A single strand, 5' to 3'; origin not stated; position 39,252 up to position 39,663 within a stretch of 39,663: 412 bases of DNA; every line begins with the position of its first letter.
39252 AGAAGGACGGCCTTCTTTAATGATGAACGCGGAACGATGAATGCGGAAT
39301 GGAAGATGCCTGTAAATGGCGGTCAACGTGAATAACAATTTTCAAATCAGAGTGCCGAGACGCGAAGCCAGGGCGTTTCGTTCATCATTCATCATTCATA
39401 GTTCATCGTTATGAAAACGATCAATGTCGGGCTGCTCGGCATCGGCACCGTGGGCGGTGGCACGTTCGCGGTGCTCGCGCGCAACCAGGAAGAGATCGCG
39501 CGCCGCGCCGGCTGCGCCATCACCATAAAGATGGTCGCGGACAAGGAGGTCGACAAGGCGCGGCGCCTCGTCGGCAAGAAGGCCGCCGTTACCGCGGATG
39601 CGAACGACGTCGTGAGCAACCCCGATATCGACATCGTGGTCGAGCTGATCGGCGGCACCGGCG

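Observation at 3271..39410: Heptad-periodic inverted-repeat elements occupy most intergenic spacers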

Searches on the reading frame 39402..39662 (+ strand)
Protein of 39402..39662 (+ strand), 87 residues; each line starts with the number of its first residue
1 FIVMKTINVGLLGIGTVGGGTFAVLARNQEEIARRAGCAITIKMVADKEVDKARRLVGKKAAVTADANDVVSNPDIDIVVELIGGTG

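Call 64: search_protein_families(library=pfam, proteins=[window:39402-39662:+], max_evalue=0.01)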
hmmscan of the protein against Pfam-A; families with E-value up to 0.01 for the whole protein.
window:39402-39662:+ (87 aa): 2 families
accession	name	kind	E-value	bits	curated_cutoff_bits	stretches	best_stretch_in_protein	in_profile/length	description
PF03447.22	NAD_binding_3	-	7.2e-09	36.8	24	1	13-84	1-66/116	Homoserine dehydrogenase, NAD binding domain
PF02016.21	Peptidase_S66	-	0.0047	17.5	25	1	34-87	27-77/121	LD-carboxypeptidase N-terminal domain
